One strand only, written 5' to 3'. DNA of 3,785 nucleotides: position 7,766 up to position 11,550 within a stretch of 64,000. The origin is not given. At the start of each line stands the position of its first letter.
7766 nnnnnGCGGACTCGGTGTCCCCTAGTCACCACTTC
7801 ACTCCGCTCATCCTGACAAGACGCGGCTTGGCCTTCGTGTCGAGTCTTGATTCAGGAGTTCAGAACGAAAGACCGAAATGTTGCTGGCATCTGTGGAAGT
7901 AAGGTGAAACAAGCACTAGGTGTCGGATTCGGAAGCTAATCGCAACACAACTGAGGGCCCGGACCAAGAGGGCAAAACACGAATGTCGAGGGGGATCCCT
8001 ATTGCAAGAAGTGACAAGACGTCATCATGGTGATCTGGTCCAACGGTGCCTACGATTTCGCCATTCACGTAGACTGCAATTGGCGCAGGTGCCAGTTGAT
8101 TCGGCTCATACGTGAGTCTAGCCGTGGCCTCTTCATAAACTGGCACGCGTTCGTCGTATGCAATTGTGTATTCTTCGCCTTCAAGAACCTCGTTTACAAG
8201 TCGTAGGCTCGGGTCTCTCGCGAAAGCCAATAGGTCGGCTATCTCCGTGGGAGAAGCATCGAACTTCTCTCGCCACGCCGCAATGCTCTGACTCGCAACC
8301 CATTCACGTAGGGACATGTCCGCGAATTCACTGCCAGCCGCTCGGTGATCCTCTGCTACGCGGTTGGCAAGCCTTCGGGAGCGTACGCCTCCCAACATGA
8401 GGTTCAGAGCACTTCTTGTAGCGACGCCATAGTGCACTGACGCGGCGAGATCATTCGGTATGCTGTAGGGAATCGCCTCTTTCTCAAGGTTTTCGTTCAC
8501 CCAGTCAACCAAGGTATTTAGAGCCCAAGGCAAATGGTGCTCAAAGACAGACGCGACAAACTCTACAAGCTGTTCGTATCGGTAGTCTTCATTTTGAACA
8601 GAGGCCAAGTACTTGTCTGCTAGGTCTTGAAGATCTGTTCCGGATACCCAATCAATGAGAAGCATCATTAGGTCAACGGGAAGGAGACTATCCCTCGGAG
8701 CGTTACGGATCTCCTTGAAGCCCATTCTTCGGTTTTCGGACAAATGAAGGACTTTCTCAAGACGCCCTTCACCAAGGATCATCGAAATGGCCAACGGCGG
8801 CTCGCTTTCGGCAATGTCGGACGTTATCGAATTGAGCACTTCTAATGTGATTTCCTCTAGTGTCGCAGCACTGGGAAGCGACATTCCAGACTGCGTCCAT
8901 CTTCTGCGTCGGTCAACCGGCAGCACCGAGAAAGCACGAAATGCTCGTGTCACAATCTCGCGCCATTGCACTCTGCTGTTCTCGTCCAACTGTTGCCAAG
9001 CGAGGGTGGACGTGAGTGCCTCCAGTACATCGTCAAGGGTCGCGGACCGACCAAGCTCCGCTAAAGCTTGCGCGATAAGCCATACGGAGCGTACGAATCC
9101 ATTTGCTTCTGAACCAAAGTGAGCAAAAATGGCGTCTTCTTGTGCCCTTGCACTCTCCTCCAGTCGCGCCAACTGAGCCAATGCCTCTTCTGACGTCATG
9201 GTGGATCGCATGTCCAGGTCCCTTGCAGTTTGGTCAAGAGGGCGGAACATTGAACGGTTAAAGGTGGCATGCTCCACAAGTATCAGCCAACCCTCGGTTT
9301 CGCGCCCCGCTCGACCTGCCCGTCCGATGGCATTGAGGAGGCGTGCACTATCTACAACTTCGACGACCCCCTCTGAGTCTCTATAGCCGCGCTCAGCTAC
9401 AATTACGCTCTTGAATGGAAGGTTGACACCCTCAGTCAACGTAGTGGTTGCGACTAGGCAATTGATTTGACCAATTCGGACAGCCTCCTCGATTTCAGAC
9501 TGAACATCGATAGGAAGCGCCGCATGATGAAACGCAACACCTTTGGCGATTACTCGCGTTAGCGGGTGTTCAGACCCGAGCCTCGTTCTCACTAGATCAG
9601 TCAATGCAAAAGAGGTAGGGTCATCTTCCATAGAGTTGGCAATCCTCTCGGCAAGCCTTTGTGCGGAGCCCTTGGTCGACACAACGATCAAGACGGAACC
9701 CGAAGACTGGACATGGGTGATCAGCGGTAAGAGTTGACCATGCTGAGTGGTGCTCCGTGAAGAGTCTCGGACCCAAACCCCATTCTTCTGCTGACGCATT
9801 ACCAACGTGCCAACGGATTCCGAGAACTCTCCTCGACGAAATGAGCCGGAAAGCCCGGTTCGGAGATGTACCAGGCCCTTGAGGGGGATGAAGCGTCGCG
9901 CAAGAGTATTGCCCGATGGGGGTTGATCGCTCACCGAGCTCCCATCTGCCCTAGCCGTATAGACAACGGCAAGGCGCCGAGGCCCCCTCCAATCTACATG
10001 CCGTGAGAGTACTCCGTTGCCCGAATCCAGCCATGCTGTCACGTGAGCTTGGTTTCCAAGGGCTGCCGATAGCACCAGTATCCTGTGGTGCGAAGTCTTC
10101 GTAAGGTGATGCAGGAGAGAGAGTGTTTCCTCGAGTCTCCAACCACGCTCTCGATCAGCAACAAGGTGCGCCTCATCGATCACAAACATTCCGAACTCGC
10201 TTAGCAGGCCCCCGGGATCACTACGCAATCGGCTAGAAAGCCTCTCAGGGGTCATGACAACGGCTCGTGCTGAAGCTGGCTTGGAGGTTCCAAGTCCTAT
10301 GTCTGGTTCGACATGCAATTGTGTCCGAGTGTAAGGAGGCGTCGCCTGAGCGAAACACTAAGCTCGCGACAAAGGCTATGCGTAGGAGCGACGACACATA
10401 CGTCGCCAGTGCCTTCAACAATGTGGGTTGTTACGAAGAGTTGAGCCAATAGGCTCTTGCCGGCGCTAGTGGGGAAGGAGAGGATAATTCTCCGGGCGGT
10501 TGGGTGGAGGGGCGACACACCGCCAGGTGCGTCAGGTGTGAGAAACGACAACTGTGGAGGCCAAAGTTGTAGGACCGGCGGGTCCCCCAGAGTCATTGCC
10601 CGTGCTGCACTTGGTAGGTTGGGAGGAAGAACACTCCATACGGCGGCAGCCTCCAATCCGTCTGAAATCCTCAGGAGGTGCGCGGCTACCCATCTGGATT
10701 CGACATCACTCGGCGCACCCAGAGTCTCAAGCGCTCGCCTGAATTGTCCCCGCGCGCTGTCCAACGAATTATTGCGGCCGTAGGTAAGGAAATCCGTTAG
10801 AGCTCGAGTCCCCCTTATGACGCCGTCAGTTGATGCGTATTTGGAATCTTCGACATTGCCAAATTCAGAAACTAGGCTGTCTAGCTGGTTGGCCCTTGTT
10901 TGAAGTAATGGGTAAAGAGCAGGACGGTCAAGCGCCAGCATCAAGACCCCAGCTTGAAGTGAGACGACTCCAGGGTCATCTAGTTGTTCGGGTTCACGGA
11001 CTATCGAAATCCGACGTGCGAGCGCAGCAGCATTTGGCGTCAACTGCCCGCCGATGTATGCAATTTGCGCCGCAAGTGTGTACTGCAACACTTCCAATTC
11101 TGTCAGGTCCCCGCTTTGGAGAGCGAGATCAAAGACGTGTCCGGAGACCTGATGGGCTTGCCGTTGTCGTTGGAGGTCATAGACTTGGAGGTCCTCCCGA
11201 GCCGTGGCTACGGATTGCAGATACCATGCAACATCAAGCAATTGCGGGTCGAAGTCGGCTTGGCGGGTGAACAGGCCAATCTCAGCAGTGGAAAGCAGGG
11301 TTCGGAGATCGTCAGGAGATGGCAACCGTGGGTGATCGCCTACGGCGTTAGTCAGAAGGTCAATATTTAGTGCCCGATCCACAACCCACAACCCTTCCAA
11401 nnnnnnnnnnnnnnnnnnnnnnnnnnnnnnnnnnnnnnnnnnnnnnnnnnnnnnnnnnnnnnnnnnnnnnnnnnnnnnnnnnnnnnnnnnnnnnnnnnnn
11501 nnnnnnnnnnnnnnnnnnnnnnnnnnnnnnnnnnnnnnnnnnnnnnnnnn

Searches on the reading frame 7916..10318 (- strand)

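Call 37: search_protein_families(library=pfam, proteins=[window:7916-10318:-], max_evalue=0.01)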
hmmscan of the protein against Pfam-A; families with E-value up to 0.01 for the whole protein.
window:7916-10318:- (800 aa): 2 families
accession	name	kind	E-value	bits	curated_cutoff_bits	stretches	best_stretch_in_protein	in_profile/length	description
PF00270.35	DEAD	-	1.6e-10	41.4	26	1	17-88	95-161/167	DEAD/DEAH box helicase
PF00271.37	Helicase_C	-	6.4e-07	30.1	23.5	1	260-338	41-110/110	Helicase conserved C-terminal domain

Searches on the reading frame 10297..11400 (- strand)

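Call 37: search_protein_families(library=pfam, proteins=[window:10297-11400:-], max_evalue=0.01)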
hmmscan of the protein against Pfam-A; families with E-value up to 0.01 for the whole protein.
window:10297-11400:- (367 aa): 1 family
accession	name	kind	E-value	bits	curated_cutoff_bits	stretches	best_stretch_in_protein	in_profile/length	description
PF00270.35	DEAD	-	5e-05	23.5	26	1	302-359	14-73/167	DEAD/DEAH box helicase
